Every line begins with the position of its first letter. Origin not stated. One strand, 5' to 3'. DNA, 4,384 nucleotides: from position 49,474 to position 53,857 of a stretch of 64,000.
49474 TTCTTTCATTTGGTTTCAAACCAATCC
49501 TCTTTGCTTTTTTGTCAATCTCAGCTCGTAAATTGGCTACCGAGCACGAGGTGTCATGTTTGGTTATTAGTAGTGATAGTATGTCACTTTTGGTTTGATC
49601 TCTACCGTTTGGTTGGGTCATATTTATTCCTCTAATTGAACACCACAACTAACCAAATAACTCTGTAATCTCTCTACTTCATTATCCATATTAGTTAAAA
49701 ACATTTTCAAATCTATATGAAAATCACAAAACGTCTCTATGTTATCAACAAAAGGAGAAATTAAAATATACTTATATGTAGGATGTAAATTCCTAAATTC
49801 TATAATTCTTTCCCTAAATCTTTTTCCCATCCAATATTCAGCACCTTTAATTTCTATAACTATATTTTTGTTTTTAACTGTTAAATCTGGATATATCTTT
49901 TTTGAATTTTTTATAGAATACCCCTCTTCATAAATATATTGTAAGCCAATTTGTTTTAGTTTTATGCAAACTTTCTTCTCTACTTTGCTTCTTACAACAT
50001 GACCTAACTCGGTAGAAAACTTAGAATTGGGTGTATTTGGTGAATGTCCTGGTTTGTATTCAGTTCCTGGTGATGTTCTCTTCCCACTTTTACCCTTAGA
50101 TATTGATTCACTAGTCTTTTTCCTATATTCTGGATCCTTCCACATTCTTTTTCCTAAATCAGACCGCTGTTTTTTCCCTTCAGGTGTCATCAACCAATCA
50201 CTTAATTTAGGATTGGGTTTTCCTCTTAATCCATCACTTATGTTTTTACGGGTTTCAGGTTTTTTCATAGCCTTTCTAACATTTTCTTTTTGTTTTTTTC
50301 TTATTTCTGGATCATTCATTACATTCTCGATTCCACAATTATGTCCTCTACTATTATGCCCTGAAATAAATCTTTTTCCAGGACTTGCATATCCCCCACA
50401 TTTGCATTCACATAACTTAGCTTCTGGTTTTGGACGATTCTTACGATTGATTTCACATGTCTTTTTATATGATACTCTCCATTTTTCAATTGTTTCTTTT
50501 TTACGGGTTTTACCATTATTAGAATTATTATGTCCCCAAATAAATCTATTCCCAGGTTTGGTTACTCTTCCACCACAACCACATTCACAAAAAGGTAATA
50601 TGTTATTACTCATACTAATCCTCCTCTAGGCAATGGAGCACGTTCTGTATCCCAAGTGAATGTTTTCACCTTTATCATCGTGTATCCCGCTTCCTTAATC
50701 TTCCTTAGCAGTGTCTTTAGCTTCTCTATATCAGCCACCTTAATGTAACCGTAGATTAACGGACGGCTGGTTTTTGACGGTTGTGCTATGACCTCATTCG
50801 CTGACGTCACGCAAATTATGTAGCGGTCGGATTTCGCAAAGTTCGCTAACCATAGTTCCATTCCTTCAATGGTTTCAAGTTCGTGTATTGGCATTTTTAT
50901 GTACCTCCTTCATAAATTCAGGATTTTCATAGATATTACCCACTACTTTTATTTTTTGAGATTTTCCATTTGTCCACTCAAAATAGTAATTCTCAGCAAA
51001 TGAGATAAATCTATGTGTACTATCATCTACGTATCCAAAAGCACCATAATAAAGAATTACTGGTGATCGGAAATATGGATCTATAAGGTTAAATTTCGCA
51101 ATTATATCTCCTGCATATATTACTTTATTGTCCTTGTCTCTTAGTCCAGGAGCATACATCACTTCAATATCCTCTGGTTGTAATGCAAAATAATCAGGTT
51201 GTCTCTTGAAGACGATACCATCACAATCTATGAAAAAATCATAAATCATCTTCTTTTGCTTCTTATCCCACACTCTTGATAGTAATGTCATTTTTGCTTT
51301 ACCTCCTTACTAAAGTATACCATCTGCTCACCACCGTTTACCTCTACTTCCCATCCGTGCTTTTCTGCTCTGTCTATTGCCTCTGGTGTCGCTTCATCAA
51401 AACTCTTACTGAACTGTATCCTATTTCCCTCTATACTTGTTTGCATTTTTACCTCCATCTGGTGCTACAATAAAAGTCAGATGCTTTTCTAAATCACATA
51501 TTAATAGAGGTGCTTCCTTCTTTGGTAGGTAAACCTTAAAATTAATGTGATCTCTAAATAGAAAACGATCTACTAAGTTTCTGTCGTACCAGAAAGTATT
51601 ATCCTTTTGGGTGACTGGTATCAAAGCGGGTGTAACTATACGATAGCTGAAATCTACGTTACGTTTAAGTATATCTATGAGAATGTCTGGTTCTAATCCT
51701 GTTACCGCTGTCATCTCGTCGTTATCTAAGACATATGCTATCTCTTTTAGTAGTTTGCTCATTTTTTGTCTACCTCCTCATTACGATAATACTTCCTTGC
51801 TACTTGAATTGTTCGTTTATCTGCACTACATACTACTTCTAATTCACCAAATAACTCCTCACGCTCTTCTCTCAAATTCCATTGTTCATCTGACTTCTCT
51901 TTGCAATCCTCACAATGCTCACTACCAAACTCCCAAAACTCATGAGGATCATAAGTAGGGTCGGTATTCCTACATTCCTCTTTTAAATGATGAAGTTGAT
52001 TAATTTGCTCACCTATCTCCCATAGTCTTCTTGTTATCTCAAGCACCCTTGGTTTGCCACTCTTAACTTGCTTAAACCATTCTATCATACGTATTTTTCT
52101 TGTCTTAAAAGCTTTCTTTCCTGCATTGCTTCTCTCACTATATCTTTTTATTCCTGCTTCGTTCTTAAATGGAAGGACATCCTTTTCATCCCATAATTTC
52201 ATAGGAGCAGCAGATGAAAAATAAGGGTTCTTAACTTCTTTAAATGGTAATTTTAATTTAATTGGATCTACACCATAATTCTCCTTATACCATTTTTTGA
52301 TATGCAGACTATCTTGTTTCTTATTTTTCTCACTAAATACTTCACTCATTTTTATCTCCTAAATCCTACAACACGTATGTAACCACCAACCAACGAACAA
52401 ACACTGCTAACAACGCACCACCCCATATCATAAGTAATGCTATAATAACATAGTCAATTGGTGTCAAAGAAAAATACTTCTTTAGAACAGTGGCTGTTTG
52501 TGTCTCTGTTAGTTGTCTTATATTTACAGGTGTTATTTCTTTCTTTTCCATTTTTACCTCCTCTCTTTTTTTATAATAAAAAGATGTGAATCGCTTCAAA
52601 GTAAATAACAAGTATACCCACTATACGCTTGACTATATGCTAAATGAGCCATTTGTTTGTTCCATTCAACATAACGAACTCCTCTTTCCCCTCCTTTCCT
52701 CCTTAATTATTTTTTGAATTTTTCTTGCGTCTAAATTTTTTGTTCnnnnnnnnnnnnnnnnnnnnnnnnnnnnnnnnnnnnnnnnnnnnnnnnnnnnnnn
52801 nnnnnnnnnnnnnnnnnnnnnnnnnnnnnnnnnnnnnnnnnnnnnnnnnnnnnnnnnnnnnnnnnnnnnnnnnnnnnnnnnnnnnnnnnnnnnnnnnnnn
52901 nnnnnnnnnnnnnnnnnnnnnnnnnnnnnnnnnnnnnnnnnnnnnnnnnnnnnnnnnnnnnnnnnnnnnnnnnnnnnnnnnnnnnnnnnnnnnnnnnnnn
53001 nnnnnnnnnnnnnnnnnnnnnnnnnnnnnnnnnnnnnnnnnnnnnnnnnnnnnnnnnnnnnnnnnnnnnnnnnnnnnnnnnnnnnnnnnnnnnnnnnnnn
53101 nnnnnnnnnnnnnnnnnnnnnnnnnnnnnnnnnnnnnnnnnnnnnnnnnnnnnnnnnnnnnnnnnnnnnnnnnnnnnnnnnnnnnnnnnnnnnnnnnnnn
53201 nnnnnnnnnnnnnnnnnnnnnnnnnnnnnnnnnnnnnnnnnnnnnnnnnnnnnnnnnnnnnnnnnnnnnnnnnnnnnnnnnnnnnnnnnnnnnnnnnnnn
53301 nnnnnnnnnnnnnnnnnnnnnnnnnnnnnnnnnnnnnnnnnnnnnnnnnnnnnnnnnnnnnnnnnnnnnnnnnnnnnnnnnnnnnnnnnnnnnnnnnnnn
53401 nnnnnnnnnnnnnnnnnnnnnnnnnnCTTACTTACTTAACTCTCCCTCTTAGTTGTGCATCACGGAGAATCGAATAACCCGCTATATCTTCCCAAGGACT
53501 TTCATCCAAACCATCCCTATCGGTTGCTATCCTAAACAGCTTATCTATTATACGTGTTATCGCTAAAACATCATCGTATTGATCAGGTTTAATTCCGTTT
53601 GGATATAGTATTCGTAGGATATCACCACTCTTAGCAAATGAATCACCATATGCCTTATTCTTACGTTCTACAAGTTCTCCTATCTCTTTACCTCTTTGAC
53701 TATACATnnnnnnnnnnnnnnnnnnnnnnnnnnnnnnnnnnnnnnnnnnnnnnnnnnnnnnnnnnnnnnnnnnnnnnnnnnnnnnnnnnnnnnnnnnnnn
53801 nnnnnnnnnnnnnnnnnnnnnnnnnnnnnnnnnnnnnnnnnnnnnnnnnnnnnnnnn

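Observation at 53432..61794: DNA base hypermodification cluster in an archaeal virus-like element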

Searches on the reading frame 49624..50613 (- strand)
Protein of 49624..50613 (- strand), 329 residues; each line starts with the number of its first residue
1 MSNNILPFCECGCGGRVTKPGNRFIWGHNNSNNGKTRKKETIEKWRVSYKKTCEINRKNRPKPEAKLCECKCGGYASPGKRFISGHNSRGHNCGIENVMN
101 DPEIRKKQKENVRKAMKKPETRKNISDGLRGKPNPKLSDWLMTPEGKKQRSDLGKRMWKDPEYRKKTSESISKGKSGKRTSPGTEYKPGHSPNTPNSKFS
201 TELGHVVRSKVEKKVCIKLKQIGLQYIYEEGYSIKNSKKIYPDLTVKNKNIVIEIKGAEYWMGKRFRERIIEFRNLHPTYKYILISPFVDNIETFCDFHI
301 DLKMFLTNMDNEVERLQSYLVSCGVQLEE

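Call 7: search_protein_families(library=pfam, proteins=[window:49624-50613:-], max_evalue=0.01)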
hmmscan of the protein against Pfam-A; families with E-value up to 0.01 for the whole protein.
window:49624-50613:- (329 aa): 1 family
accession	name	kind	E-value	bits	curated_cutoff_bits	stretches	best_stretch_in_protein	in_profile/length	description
PF17898.6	GerD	-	0.0031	17.9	29.5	0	147-169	43-65/114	Spore germination GerD central core domain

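Call 8: search_protein_families(library=phrogs, proteins=[window:49624-50613:-], max_evalue=0.001)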
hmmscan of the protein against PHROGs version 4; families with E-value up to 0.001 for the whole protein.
window:49624-50613:- (329 aa): 2 families
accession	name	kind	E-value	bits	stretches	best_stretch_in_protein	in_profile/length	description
phrog_29037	-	DNA, RNA and nucleotide metabolism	1.2e-10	42.4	1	180-286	109-210/241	endonuclease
phrog_945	-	DNA, RNA and nucleotide metabolism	0.00013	22.7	1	204-280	11-84/145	endonuclease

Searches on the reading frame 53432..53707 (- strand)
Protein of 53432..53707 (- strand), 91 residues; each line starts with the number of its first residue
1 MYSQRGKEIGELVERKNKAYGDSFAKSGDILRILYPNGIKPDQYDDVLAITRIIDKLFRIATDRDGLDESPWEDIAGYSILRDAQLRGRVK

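Call 3: search_protein_families(library=pfam, proteins=[window:53432-53707:-], max_evalue=0.1)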
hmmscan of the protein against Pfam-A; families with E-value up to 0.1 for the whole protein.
window:53432-53707:- (91 aa): 0 families

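Call 4: search_protein_families(library=phrogs, proteins=[window:53432-53707:-], max_evalue=0.01)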
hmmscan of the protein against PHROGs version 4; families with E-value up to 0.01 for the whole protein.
window:53432-53707:- (91 aa): 2 families
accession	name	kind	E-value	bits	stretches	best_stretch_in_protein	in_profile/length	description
phrog_1485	-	unknown function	1.2e-07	32.5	1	7-86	27-100/238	-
phrog_4889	-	other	0.00015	22.2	1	12-87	250-327/339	polynucleotide kinase/phosphorylase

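Call 18: search_protein_families(library=ncbifam, proteins=[window:53432-53707:-], max_evalue=0.01)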
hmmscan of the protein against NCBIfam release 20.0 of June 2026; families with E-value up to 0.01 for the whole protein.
window:53432-53707:- (91 aa): 0 families

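Call 68: search_solved_structures(query=window:53432-53707:-, max_evalue=10, show_alignments=2)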
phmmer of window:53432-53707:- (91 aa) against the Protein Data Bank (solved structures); distinct sequences matched with E-value up to 10: 2.
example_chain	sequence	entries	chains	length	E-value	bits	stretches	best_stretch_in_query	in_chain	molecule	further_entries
3bwb_A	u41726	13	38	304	0.69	13.7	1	17-61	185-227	Spermidine synthase | Spermidine synthase, putative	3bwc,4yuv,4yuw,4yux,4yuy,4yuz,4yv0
4hc5_A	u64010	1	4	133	1.6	12.5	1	34-66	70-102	Glyoxalase/bleomycin resistance protein/dioxygenase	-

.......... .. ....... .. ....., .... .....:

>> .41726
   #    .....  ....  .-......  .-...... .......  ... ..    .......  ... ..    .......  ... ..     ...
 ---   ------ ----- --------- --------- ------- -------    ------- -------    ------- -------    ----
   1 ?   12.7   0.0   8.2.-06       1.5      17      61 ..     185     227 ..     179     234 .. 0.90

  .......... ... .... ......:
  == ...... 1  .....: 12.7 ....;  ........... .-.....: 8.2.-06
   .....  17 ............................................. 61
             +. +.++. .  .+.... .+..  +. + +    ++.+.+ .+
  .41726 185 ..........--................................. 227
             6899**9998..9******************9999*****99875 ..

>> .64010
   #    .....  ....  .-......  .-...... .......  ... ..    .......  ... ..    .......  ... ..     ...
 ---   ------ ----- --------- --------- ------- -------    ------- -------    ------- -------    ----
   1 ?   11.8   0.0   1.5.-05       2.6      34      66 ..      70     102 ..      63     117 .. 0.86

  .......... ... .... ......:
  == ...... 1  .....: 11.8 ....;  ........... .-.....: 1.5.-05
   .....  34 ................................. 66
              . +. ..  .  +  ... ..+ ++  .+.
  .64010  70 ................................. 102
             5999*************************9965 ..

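Call 103: search_dna_similar(query=window:53432-53707:-, collection=phages, mode=protein, max_evalue=0.01, max_rows=20, rows=spread)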
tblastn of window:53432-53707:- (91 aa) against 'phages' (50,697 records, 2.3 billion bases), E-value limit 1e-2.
Records with a match: 4; places in all: 4; records where one place covers at least 80% of the query: 4.
Best place of each record, by identity: 60-80% 1; <60% 3.
By first word of the organism name: Caudoviricetes 2; Caldibacillus 1; Geobacillus 1.
By host as written in the record: Caldibacillus debilis GB1 1; Methanomicrobiales 1; - 1; Geobacillus thermodenitrificans 1.
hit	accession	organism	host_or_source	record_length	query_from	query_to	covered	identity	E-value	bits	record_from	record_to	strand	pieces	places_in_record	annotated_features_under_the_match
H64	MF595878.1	Caldibacillus phage CBP1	Caldibacillus debilis GB1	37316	2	81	88%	60.0%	3e-28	111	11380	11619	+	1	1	hypothetical protein (x2)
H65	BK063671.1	Caudoviricetes sp. vir555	Methanomicrobiales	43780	6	81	84%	52.6%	6e-20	87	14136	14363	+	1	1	hypothetical protein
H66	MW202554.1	Caudoviricetes sp.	Manatee Spring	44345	6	80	82%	48.1%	3e-15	74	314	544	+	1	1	hypothetical protein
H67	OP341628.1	Geobacillus phage vB_GthS_PK5.1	Geobacillus thermodenitrificans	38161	8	84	85%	38.1%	3e-3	40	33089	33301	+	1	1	hypothetical protein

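Call 116: search_protein_families(library=padloc, proteins=[window:53432-53707:-], max_evalue=0.001)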
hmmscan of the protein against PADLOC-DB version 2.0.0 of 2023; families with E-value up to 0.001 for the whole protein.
window:53432-53707:- (91 aa): 0 families
